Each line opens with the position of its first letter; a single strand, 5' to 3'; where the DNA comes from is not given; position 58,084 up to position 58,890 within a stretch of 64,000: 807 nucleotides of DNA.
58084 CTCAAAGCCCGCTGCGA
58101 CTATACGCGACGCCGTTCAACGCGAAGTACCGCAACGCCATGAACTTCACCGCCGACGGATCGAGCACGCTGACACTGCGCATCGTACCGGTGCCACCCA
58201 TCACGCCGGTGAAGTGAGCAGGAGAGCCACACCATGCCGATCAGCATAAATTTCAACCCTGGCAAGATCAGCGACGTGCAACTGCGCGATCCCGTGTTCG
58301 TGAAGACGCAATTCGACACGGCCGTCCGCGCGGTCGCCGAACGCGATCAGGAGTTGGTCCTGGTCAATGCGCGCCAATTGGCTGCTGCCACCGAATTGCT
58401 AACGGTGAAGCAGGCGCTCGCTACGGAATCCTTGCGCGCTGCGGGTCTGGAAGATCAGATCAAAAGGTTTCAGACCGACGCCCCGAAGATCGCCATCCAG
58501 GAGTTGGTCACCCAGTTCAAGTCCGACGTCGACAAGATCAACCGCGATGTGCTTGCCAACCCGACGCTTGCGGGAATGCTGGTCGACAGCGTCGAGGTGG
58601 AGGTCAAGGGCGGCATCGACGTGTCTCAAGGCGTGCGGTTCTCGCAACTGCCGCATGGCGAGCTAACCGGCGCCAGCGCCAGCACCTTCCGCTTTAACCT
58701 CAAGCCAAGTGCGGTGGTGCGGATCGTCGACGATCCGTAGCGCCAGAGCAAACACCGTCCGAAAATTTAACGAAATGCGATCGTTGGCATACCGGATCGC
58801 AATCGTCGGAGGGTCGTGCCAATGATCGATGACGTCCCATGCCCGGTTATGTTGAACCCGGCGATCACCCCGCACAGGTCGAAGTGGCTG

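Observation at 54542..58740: Six-gene accessory operon built around a paralogous family of uncharacterised small proteins: best candidate for a new system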

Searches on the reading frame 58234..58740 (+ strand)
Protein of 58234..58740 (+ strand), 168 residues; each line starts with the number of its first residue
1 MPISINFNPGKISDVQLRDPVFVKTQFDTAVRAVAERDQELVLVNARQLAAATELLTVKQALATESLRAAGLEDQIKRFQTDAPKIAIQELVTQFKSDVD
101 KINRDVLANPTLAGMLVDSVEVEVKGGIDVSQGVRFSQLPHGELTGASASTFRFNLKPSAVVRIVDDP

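Call 3: search_protein_families(library=pfam, proteins=[window:58234-58740:+], max_evalue=1)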
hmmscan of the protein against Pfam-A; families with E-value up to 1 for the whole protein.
window:58234-58740:+ (168 aa): 1 family
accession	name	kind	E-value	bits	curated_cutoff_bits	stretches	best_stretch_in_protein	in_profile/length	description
PF24922.1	ACBP4_C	-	0.0086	16.8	31.2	1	39-81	31-73/105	Acyl-CoA-binding domain-containing protein 4-6, C-terminal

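Call 4: search_protein_families(library=ncbifam, proteins=[window:58234-58740:+], max_evalue=1)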
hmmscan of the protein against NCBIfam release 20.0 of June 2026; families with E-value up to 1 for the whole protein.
window:58234-58740:+ (168 aa): 1 family
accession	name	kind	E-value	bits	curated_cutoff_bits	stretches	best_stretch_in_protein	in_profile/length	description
NF033930.1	pneumo_PspA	exception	0.3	9.7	850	1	23-126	176-279/659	pneumococcal surface protein A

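Call 8: search_protein_families(library=padloc, proteins=[window:58234-58740:+], max_evalue=1)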
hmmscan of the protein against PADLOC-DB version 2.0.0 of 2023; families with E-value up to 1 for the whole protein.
window:58234-58740:+ (168 aa): 0 families

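Call 9: search_protein_families(library=phrogs, proteins=[window:58234-58740:+], max_evalue=1)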
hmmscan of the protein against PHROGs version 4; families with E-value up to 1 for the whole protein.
window:58234-58740:+ (168 aa): 0 families

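Call 52: search_solved_structures(query=A5, max_evalue=10, show_alignments=1)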
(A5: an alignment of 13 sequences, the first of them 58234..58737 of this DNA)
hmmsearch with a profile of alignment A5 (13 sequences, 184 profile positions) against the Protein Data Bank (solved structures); distinct sequences matched with E-value up to 10: 73 (the best 60 are shown).
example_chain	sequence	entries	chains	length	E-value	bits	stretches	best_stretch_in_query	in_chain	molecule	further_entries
2wpq_A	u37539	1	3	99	0.0011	22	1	24-99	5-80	TRIMERIC AUTOTRANSPORTER ADHESIN FRAGMENT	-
8qox_B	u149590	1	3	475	0.012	18.7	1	20-117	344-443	Conserved membrane protein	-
6nx2_A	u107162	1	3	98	0.029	17.4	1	25-92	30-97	Design construct AAA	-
7o92_A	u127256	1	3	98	0.033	17.2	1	25-95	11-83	hypothetical protein UY81_C0065G0003 residues 18-54 from Candidatus Giovannonibacteria bac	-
8iw0_A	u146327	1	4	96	0.076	16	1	67-111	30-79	Liprin-beta-1,KN motif and ankyrin repeat domain-containing protein 1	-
9r1o_A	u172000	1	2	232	0.082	15.9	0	39-97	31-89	sc-apCC-6-DPH-NR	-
2xzr_A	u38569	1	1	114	0.1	15.6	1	25-119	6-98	IMMUNOGLOBULIN-BINDING PROTEIN EIBD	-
7o97_A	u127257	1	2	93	0.11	15.6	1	55-122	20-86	hypothetical protein UY81_C0065G0003 from Candidatus Giovannonibacteria bacterium converte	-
8ims_B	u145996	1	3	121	0.11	15.5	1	25-90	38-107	E3 ubiquitin-protein ligase TRAF7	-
2wpr_A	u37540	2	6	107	0.11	15.5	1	24-95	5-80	TRIMERIC AUTOTRANSPORTER ADHESIN FRAGMENT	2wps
8th8_S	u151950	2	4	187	0.13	15.3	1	25-96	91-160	Coiled-coil domain-containing protein 153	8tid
8p4y_A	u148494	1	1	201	0.15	15.1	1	39-119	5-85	Protein origami triangle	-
9eg6_A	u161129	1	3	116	0.15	15.1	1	12-86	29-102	Caveolae-associated protein 1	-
6gaj_A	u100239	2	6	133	0.2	14.6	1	16-96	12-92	Outer capsid protein sigma-1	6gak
4li0_C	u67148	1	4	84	0.21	14.6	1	20-95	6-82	Guanine nucleotide exchange factor for Rab-3A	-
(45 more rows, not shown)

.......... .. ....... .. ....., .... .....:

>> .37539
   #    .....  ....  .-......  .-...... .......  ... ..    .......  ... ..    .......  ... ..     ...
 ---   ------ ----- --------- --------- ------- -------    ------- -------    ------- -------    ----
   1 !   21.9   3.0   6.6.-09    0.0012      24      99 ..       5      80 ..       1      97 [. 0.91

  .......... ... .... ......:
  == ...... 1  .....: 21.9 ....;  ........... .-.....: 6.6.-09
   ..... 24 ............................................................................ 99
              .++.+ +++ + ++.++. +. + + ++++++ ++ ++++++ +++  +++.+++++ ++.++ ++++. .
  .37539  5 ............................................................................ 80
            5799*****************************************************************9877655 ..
